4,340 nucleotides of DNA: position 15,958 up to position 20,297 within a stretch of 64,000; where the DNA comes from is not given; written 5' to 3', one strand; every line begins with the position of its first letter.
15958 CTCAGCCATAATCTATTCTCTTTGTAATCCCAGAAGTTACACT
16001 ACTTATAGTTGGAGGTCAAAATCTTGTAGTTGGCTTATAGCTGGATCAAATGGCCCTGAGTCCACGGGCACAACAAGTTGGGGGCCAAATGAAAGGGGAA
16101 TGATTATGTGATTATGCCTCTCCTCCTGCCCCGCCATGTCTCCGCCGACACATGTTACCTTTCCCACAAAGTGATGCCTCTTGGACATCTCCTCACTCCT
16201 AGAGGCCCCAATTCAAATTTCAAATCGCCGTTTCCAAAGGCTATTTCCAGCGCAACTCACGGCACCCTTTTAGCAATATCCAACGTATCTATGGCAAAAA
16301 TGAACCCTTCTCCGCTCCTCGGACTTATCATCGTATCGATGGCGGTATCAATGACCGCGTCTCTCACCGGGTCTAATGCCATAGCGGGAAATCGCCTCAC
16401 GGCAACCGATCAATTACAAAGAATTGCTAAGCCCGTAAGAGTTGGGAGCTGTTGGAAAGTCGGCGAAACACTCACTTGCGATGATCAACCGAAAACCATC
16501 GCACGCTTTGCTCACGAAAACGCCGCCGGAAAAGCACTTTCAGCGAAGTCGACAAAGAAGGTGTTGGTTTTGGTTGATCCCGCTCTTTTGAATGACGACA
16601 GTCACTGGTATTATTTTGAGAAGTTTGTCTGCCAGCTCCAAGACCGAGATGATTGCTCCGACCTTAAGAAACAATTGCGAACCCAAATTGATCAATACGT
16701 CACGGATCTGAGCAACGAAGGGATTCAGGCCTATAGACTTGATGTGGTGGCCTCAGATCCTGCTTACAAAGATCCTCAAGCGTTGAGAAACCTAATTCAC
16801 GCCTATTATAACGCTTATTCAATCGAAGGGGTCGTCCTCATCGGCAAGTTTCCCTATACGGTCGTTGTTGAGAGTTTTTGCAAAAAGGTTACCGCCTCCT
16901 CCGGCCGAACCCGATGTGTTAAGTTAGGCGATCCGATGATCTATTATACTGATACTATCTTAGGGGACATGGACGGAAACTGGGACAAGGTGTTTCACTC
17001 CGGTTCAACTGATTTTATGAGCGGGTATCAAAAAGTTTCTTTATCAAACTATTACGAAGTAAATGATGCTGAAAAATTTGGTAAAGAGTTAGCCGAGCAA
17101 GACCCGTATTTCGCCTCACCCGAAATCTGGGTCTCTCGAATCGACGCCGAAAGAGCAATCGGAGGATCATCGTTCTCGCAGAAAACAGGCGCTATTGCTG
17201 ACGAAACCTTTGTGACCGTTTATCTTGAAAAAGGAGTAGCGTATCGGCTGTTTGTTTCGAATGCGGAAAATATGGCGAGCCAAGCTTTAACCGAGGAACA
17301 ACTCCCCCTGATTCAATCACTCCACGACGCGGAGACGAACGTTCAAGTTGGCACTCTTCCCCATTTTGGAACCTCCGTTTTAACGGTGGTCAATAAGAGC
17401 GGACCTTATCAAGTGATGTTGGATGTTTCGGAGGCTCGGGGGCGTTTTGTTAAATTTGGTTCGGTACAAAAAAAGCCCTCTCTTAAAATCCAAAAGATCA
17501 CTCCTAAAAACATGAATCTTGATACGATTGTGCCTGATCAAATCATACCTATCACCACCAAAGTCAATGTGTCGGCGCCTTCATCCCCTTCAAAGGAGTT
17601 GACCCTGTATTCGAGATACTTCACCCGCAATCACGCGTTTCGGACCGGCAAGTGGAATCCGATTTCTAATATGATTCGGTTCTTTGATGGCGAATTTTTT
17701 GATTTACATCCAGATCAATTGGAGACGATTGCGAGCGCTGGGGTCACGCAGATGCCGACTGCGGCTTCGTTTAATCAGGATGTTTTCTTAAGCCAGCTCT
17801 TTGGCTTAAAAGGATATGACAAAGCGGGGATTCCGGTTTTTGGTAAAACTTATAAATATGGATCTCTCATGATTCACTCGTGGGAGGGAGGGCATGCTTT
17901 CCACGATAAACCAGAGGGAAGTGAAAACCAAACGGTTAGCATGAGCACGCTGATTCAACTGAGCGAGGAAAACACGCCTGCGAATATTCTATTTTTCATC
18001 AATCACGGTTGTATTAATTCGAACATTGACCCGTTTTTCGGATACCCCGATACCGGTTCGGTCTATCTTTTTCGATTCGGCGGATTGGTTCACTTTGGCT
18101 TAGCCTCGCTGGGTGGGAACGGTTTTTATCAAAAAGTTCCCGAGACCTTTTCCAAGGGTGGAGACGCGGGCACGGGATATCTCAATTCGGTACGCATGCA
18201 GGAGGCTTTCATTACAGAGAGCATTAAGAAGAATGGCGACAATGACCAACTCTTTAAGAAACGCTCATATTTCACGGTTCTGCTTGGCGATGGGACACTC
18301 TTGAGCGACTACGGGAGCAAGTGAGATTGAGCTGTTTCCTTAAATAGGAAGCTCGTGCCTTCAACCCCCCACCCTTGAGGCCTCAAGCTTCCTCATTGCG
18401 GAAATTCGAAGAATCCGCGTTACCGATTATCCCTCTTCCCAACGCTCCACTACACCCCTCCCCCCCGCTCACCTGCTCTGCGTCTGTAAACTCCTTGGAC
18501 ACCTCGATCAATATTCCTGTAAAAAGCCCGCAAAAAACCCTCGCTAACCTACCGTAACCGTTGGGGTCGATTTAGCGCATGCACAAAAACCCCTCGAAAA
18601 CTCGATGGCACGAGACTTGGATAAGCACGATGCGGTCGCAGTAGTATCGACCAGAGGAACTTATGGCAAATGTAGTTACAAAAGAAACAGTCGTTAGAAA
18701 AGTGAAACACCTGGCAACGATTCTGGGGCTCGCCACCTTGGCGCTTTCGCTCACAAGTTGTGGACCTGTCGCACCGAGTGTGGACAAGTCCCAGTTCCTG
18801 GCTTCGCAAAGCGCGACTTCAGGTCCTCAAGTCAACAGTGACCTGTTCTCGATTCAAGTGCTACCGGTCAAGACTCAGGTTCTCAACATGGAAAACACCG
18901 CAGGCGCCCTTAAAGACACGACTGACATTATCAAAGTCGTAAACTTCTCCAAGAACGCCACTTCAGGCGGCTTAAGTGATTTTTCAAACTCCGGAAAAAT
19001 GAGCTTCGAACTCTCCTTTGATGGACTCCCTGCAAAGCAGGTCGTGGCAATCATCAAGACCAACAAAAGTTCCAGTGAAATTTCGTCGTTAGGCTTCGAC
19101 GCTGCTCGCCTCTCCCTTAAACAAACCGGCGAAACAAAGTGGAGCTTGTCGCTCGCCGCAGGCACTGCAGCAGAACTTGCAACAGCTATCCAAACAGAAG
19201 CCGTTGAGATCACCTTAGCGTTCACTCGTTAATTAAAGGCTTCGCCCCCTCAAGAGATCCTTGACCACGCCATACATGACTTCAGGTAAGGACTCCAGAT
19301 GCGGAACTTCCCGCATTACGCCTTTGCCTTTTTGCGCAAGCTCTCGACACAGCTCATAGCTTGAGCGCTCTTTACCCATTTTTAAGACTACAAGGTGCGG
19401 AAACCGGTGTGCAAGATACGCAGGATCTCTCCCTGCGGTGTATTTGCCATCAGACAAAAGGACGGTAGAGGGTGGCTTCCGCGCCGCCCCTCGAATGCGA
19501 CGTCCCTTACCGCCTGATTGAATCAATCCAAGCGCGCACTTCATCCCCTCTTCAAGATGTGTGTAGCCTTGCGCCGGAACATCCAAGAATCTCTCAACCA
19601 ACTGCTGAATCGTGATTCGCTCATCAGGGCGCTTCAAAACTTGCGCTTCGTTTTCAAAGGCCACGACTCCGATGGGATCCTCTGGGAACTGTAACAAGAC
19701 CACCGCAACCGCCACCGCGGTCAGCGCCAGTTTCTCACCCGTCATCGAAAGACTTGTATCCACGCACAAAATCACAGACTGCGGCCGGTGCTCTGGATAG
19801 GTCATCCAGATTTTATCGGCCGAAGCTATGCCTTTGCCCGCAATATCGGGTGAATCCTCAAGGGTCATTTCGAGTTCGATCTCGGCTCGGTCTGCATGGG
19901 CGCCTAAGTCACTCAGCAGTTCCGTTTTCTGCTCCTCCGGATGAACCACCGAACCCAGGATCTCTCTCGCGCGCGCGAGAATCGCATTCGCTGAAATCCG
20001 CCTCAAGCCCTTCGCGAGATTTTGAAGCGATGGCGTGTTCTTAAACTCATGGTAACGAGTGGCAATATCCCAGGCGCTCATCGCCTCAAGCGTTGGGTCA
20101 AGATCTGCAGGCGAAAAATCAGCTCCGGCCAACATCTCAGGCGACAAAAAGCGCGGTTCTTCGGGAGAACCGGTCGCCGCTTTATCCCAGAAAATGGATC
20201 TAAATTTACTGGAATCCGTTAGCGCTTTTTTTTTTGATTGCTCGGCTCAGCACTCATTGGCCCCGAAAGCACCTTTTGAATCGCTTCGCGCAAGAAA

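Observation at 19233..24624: A MoxR AAA+ ATPase and VWA protein co-transcribed with lysine 5,6-aminomutase (kdd-kamD-kamE-moxR-vwa): candidate new reactivase/chaperone for a B12 radical enzyme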

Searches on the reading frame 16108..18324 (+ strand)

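Call 3: search_protein_families(library=pfam, proteins=[window:16108-18324:+])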
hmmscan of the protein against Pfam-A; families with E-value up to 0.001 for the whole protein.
window:16108-18324:+ (738 aa): 1 family
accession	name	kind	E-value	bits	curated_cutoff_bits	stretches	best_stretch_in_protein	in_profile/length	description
PF01364.23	Peptidase_C25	-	0.00045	20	23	1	189-350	8-135/374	Peptidase family C25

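Call 4: search_protein_families(library=ncbifam, proteins=[window:16108-18324:+])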
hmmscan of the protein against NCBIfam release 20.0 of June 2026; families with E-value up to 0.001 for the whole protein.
window:16108-18324:+ (738 aa): 0 families

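Call 74: search_protein_families(library=padloc, proteins=[window:16108-18324:+], max_evalue=0.01)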
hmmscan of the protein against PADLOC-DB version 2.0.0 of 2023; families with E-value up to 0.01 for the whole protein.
window:16108-18324:+ (738 aa): 0 families

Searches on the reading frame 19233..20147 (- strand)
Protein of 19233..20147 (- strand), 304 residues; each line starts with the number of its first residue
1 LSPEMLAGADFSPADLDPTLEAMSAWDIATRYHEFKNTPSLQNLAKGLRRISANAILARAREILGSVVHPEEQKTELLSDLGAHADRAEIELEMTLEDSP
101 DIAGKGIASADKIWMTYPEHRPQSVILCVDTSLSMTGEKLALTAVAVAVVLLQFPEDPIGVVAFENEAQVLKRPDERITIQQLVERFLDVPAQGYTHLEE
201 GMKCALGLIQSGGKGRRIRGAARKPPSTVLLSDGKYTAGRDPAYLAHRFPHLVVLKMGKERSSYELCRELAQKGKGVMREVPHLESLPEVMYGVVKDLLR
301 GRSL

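Call 3: search_protein_families(library=pfam, proteins=[window:19233-20147:-])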
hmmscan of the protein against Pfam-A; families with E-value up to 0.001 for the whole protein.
window:19233-20147:- (304 aa): 2 families
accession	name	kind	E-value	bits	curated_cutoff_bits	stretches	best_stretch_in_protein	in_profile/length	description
PF13519.12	VWA_2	-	1.9e-10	41.8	27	1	125-234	1-106/107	von Willebrand factor type A domain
PF00092.34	VWA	-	7.7e-06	26.7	23.8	1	125-248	2-126/174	von Willebrand factor type A domain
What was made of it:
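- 19233..20135 (-): vwa: 300-aa protein with a ~115-aa N-terminal helical/beta region and a C-terminal VWA domain with an intact MIDAS site. Pfam VWA_2 hit (call 3).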

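Call 4: search_protein_families(library=ncbifam, proteins=[window:19233-20147:-])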
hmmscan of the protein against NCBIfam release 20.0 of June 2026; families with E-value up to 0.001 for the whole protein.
window:19233-20147:- (304 aa): 2 families
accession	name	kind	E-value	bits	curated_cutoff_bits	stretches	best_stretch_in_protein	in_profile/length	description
TIGR02442.1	Cob-chelat-sub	hypoth_equivalog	4.1e-05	22.2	779.45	1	123-236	473-583/641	putative cobaltochelatase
NF010238.0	PRK13685.1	subfamily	0.00076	18.6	432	0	124-243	98-220/335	hypothetical protein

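Call 19: search_solved_structures(query=window:19233-20147:-, max_evalue=0.1)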
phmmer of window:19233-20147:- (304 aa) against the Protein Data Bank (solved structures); distinct sequences matched with E-value up to 0.1: 1.
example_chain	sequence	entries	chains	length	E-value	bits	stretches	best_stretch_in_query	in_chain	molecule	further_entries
9c4f_I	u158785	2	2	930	0.0055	19.1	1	121-240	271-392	Inter-alpha-trypsin inhibitor heavy chain H4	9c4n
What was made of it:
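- Tried and rejected: The VWA protein has no useful PDB hit by sequence alone (call 19).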

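Call 50: find_homologous_proteins(query=window:19233-20135:-)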
Query window:19233-20135:- (300 aa): 490 proteins with E <= 0.001 among 5868 candidates; the best 120 are listed.
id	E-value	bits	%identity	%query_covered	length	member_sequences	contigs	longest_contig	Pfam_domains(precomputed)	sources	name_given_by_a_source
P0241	6.7e-194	660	100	100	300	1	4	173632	PF00092.35,PF13519.13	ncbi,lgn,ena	-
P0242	1.3e-167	574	88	100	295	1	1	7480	PF00092.35,PF13519.13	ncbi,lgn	ncbi:vWA domain-containing protein [Bdellovibrionota bacterium FG-2]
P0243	8.5e-119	414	70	97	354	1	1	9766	PF13519.13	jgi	jgi:Mg-chelatase subunit ChlD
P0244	5.8e-118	411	67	98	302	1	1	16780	PF00092.35,PF13519.13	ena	-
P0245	4.5e-117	408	68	96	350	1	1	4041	PF13519.13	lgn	-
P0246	2.0e-116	406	67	97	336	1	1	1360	PF13519.13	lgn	-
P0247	3.6e-116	405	66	98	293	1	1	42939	PF00092.35,PF13519.13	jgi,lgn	jgi:Mg-chelatase subunit ChlD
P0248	7.1e-116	404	67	95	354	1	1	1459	PF13519.13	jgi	jgi:Mg-chelatase subunit ChlD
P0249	7.5e-116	404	67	95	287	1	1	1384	PF00092.35,PF13519.13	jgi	jgi:Mg-chelatase subunit ChlD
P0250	9.9e-116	404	66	97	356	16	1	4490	PF13519.13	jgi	jgi:Mg-chelatase subunit ChlD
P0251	1.3e-115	403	68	96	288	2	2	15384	PF00092.35,PF13519.13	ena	-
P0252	1.5e-115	403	65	99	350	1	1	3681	PF00092.35,PF13519.13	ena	-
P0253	1.7e-115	403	65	99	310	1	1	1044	PF00092.35,PF13519.13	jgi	jgi:Mg-chelatase subunit ChlD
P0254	3.2e-115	402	65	97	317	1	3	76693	PF00092.35,PF13519.13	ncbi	-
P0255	2.8e-114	399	64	97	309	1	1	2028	PF00092.35,PF13519.13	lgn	-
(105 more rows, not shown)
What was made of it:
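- JGI auto-annotation calls the VWA protein 'Mg-chelatase subunit ChlD' (call 50).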

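Call 62: predict_structure(alignment_id=A3)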
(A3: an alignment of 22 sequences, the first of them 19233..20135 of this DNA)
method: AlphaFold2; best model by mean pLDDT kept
length: 300 residues; sequences in the alignment: 22
mean_pLDDT: 85.1   pTM: 0.81
mean pLDDT of the five models: 85.1, 83.6, 83.3, 82.4, 78.5
residues with pLDDT >= 90: 152; 70-90: 110; 50-70: 28; < 50: 10
segments of 3 or more residues with pLDDT < 50: 1-6
pLDDT, mean of each block of 10 residues (from residue 1): 45 77 92 88 93 90 67 88 89 84 81 83 88 88 92 91 92 93 87 90 87 58 92 80 95 88 95 93 91 75
secondary structure, 60 per line:
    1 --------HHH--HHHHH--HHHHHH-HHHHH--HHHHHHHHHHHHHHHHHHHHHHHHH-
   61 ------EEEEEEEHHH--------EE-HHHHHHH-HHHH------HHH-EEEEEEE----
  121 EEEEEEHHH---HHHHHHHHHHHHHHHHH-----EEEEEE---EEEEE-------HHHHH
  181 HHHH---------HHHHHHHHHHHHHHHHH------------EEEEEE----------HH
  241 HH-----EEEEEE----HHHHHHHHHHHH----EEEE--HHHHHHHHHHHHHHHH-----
elements in order: H14-18 H21-26 H28-32 H35-59 E67-73 H88-94 H96-99 E110-116 E121-126 H133-149 E155-160 E164-168 H176-184 H194-210 E223-228 H239-242 E248-253 H258-269 E274-277 H280-295
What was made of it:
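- On MoxR-partner VWA proteins (NorD/CbbO/ViaA type): The model has two extra strands (residues 67-73 and 110-116) N-terminal to a minimal VWA fold (call 62).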

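Call 65: fold_search(model_id=the predicted structure, library=pdb)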
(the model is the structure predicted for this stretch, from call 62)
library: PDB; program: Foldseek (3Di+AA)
matches with E <= 10: 820; with E <= 0.001: 271
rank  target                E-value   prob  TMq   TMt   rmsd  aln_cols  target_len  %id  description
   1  4cnb_A                4.5e-09  1.00  0.46  0.36   4.1       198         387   18  Structure of proximal thread matrix protein 1 (PTMP1) from the mussel byssus - Crystal form 2 (released 2014-03-12)
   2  9qh8_G                5.9e-09  1.00  0.49  0.56   7.3       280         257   17  reduced NorQ-NorD VWA domain complex from Paracoccus denitrificans (released 2026-03-25)
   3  4cnb_B                1.4e-08  1.00  0.46  0.36   4.2       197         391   17  Structure of proximal thread matrix protein 1 (PTMP1) from the mussel byssus - Crystal form 2 (released 2014-03-12)
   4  9qhd_G                1.9e-08  1.00  0.50  0.56   8.3       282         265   15  NorQD complex state 1 from Jhaorihella thermophila (released 2026-03-25)
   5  9qh6_G                2.2e-08  1.00  0.50  0.52   8.6       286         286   17  NorQ in complex with NorD VWA domain from Paracoccus denitrificans (released 2026-03-25)
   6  9qhe_G                3.8e-08  1.00  0.50  0.61   7.8       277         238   16  NorQD complex state 2 from Jhaorihella thermophila (released 2026-03-25)
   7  9c4f_I                6.2e-08  1.00  0.51  0.78   3.0       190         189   22  Infectious B19V capsid (released 2024-10-16)
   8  4cn9_B                7.3e-08  1.00  0.47  0.36   4.1       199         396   18  structure of proximal thread matrix protein 1 (PTMP1) from the mussel byssus with zinc occupied MIDAS motif (released 2014-03-12)
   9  4cn8                  7.3e-08  1.00  0.46  0.36   4.1       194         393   18  Structure of proximal thread matrix protein 1 (PTMP1) from the mussel byssus (released 2014-03-12)
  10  3ibs_A                9.0e-08  1.00  0.42  0.58   5.7       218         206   16  Crystal structure of conserved hypothetical protein BatB from Bacteroides thetaiotaomicron (released 2009-08-25)
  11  4cn9_A                1.1e-07  1.00  0.47  0.36   4.0       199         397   18  structure of proximal thread matrix protein 1 (PTMP1) from the mussel byssus with zinc occupied MIDAS motif (released 2014-03-12)
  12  6qt8                  1.7e-07  1.00  0.46  0.48  11.9       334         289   19  Crystal structure of Rea1-MIDAS domain from Chaetomium thermophilum (released 2019-08-07)
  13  9qhg_G                1.8e-07  1.00  0.49  0.60   8.0       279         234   17  NorQD complex state 4 from Jhaorihella thermophila (released 2026-03-25)
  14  9doc                  3.1e-07  1.00  0.46  0.52   3.9       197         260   17  The von Willebrand factor A domain of human capillary morphogenesis gene II, flexibly fused to the 1TEL crystallization  (released 2024-11-06)
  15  6qtb_A                3.2e-07  1.00  0.41  0.48   8.9       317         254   14  Crystal structure of Rea1-MIDAS/Ytm1-UBL complex from Chaetomium thermophilum (released 2019-08-07)
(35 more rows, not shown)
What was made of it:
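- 19233..20135 (-): The AF2 model (pLDDT 85) has the NorD VWA domain and the Rea1 MIDAS domain among its top matches (calls 62, 65).
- On MoxR-partner VWA proteins (NorD/CbbO/ViaA type): It aligns over about 280 columns with NorD VWA constructs (call 65).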

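Call 74: search_protein_families(library=padloc, proteins=[window:19233-20135:-], max_evalue=0.01)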
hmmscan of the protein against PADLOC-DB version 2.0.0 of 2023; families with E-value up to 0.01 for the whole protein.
window:19233-20135:- (300 aa): 0 families
